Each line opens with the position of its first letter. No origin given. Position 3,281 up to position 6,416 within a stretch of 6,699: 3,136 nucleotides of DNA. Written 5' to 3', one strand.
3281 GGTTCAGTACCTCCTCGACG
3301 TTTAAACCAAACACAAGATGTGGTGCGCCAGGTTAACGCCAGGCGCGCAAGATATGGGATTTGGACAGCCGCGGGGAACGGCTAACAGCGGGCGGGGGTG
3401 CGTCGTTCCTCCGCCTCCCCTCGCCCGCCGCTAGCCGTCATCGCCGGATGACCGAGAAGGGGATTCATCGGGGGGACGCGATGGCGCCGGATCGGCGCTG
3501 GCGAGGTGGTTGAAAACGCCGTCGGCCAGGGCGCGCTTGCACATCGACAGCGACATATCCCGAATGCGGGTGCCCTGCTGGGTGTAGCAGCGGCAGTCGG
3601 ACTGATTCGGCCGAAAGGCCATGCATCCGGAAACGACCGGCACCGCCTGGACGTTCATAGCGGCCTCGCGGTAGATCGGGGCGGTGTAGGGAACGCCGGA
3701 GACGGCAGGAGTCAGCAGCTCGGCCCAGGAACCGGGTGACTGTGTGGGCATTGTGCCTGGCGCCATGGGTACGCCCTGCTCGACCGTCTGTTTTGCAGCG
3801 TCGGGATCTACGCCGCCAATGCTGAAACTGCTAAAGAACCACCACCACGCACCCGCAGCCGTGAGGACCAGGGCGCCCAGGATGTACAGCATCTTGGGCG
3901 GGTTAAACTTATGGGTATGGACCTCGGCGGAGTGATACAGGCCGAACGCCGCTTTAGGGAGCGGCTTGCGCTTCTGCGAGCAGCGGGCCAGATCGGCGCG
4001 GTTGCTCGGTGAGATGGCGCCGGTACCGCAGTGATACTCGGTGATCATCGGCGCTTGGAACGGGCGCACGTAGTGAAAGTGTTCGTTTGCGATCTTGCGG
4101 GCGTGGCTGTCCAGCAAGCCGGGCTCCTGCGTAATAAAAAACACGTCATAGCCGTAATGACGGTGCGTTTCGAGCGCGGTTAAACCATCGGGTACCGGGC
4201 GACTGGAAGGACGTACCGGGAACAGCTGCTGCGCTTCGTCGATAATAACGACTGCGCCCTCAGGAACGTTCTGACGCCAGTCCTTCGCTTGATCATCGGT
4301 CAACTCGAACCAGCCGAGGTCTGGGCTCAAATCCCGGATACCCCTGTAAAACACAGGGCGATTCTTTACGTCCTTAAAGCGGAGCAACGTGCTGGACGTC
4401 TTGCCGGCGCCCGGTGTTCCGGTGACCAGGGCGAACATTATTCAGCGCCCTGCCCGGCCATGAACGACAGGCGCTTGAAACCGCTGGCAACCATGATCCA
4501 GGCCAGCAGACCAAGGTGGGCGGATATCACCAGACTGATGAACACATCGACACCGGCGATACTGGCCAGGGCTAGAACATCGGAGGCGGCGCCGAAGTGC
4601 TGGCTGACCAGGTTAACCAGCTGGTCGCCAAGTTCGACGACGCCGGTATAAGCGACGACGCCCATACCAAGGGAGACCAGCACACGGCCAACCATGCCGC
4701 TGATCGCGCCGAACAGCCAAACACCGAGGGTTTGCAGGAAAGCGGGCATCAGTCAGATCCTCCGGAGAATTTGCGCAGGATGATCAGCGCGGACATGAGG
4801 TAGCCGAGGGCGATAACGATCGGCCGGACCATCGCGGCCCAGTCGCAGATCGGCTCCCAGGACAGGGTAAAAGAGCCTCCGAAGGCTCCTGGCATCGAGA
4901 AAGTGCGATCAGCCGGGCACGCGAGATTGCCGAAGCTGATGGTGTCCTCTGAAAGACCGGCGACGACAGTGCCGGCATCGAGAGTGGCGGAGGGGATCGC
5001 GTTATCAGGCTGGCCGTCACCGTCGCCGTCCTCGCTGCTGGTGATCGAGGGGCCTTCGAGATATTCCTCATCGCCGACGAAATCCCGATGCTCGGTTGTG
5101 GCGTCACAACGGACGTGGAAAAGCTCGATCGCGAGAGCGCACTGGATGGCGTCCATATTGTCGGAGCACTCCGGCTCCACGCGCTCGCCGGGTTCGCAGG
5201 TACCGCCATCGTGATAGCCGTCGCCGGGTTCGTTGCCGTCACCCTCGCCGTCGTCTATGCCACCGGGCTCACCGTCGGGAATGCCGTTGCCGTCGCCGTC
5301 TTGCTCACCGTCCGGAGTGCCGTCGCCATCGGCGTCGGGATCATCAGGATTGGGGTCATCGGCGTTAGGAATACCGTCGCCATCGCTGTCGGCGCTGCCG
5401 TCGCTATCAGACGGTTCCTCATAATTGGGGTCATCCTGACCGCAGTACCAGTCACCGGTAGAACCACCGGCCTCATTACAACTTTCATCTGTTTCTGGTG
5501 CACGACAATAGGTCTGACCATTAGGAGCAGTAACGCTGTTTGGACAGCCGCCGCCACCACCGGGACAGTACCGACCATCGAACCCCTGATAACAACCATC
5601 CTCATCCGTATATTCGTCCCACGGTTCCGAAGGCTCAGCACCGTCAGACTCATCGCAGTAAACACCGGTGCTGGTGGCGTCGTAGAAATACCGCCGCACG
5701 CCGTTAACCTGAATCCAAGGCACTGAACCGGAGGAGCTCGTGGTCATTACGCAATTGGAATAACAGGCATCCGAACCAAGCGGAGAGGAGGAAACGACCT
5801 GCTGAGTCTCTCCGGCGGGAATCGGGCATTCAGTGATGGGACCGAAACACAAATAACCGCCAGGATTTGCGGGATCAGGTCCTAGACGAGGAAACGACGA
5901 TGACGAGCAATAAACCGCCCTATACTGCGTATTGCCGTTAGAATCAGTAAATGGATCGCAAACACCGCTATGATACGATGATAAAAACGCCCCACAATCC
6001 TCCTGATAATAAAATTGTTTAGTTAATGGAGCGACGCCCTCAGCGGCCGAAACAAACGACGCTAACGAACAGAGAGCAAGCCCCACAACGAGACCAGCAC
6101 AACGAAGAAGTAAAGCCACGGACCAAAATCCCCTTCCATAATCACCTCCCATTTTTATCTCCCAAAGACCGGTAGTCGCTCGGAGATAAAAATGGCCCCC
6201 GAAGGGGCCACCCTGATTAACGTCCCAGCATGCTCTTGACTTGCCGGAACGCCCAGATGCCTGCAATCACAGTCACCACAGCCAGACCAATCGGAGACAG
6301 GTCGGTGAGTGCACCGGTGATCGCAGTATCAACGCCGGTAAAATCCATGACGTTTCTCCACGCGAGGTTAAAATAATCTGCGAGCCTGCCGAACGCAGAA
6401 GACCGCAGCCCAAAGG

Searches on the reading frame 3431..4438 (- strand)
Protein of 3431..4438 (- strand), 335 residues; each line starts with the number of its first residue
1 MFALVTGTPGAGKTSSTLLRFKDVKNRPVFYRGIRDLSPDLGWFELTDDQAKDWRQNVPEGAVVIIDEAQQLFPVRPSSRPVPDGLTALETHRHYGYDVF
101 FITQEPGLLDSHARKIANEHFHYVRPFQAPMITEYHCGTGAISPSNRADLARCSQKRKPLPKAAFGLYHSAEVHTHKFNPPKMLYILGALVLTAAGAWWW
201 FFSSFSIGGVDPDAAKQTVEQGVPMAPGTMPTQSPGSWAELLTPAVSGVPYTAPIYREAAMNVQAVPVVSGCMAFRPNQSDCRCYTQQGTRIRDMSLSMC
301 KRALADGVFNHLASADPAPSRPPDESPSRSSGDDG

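Call 6: search_protein_families(library=pfam, proteins=[window:3431-4438:-], max_evalue=0.01)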
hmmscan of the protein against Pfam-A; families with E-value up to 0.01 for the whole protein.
window:3431-4438:- (335 aa): 2 families
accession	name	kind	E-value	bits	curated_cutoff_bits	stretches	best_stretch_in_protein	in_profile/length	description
PF05707.18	Zot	-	1.5e-20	73.9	20.3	1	45-172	66-194/197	Zonular occludens toxin (Zot)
PF13401.12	AAA_22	-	0.0087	16.8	27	0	2-17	7-22/130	AAA domain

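Call 7: search_protein_families(library=phrogs, proteins=[window:3431-4438:-], max_evalue=0.01)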
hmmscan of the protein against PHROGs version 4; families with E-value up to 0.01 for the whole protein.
window:3431-4438:- (335 aa): 5 families
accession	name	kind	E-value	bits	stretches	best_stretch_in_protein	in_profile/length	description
phrog_197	-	moron, auxiliary metabolic gene and host takeover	1.1e-64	220.6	1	1-314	27-367/486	Zot-like toxin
phrog_1041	-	moron, auxiliary metabolic gene and host takeover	1.4e-35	124.6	1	49-209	70-256/420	CTXphi Zot-like toxin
phrog_11271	-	head and packaging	2.4e-05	25.3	1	49-105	73-131/145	head morphogenesis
phrog_1675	-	head and packaging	0.0059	17.1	0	91-125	111-145/353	morphogenesis (protein I of M13)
phrog_168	-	DNA, RNA and nucleotide metabolism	0.0065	17.2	1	4-72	46-112/314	clamp loader of DNA polymerase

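Call 8: search_dna_similar(query=window:3431-4438:-, collection=phages, mode=protein, max_rows=25)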
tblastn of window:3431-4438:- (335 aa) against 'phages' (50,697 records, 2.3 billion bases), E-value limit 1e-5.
Records with a match: 94; places in all: 94; records where one place covers at least 80% of the query: 84.
Best place of each record, by identity: <60% 94.
By first word of the organism name: Ralstonia 38; Inovirus 15; Dulem 10; Pseudomonas 8; Xanthomonas 8; Stenotrophomonas 6; Phage 3; Inoviridae 2; Acinetobacter 1; Aeromonas 1; and 2 more.
By host as written in the record: Ralstonia solanacearum 30; Homo sapiens 15; - 9; Varecia variegata 8; Pseudomonas aeruginosa 7; Ralstonia pickettii 2; Xanthomonas oryzae ATCC 35933 2; Stenotrophomonas maltophilia str. Khak84 2; and 15 more.
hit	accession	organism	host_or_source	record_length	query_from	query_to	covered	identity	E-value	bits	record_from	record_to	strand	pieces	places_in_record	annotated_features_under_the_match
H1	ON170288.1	Ralstonia phage YO169_3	Ralstonia solanacearum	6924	1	310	93%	37.1%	7e-40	154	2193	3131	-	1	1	record has no annotation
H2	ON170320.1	Ralstonia phage YO188_1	Ralstonia solanacearum R299, UW30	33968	1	310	93%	37.1%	8e-40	154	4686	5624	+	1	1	record has no annotation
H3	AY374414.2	Ralstonia phage p12J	Ralstonia pickettii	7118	1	310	93%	35.3%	2e-39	153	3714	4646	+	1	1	putative phage assembly protein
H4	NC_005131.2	Ralstonia phage p12J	Ralstonia pickettii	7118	1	310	93%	35.3%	2e-39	153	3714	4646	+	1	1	ORF7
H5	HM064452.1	Ralstonia phage PE226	Ralstonia solanacearum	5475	1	310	93%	34.4%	3e-38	150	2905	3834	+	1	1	putative phage assembly protein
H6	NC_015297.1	Ralstonia phage PE226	Ralstonia solanacearum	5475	1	310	93%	34.4%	3e-38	150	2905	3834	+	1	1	putative phage assembly protein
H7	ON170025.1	Ralstonia phage YO006_3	Ralstonia solanacearum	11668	1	310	93%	34.4%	3e-38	150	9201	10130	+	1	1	record has no annotation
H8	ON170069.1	Ralstonia phage YO029_2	Ralstonia solanacearum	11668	1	310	93%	34.4%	3e-38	150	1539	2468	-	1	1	record has no annotation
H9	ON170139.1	Ralstonia phage YO084_3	Ralstonia solanacearum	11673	1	310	93%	34.4%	3e-38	150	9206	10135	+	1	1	record has no annotation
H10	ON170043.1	Ralstonia phage YO015_3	Ralstonia solanacearum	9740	1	310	93%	34.3%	3e-37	147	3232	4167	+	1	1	record has no annotation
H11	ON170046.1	Ralstonia phage YO016_1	Ralstonia solanacearum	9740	1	310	93%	34.3%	3e-37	147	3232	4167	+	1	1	record has no annotation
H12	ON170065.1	Ralstonia phage YO026_1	Ralstonia solanacearum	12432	1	310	93%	34.1%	2e-38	150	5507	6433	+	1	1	record has no annotation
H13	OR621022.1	Pseudomonas phage 62-2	Pseudomonas aeruginosa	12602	1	310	93%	33.9%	6e-38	149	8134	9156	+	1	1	ZOT-like protein | head virion protein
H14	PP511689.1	Dulem virus 54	Varecia variegata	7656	1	310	93%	33.2%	1e-42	163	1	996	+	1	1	ZOT protein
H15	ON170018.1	Ralstonia phage YO001_4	Ralstonia solanacearum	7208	1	310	93%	33.0%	3e-42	161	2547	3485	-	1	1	record has no annotation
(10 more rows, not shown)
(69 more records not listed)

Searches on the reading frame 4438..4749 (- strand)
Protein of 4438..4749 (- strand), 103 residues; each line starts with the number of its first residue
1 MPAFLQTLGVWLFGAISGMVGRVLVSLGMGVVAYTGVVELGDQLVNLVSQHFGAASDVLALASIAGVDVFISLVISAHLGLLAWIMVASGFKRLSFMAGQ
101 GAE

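Call 6: search_protein_families(library=pfam, proteins=[window:4438-4749:-], max_evalue=0.01)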
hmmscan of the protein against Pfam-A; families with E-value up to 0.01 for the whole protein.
window:4438-4749:- (103 aa): 1 family
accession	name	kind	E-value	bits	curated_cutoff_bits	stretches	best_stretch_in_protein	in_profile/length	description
PF10734.14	DUF2523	-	1.3e-07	32.4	22.1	1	11-78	4-72/80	Protein of unknown function (DUF2523)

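Call 7: search_protein_families(library=phrogs, proteins=[window:4438-4749:-], max_evalue=0.01)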
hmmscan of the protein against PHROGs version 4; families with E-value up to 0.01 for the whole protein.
window:4438-4749:- (103 aa): 1 family
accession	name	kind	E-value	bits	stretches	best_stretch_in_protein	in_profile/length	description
phrog_1242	-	head and packaging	1.7e-12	48.3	1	10-94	8-93/97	minor head protein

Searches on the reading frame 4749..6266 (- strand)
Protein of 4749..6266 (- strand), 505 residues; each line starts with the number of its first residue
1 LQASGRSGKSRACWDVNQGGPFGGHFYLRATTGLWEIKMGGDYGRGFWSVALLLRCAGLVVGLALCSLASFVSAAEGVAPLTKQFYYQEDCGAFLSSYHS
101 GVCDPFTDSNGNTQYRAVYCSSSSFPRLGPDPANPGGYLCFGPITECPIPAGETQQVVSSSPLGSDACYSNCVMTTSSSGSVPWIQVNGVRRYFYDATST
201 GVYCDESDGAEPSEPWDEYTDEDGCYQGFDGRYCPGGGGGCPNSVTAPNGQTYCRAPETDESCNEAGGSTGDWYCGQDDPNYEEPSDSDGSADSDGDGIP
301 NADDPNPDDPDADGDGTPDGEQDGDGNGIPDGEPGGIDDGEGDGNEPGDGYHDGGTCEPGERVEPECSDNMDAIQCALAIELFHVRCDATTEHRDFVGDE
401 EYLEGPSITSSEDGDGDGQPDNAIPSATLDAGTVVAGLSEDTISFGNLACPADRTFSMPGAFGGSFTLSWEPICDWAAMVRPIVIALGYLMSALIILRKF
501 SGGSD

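Call 6: search_protein_families(library=pfam, proteins=[window:4749-6266:-], max_evalue=0.01)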
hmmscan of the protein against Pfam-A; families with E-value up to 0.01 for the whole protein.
window:4749-6266:- (505 aa): 1 family
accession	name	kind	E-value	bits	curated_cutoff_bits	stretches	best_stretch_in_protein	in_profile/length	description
PF05616.18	Neisseria_TspB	-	0.00064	18.8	20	1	428-502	441-516/517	Neisseria meningitidis TspB protein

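Call 7: search_protein_families(library=phrogs, proteins=[window:4749-6266:-], max_evalue=0.01)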
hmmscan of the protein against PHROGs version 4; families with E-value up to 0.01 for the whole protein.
window:4749-6266:- (505 aa): 5 families
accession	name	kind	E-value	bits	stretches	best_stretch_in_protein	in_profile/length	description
phrog_4352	-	unknown function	3.2e-22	80.1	1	135-500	132-478/479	-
phrog_13221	-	unknown function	1.8e-08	35.1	1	448-497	373-419/427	-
phrog_7568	-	unknown function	7.1e-07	30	1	440-503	368-431/433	-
phrog_20131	-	unknown function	7.1e-06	26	1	443-496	343-396/403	-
phrog_19149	-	unknown function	0.00026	21.4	1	445-495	342-393/403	-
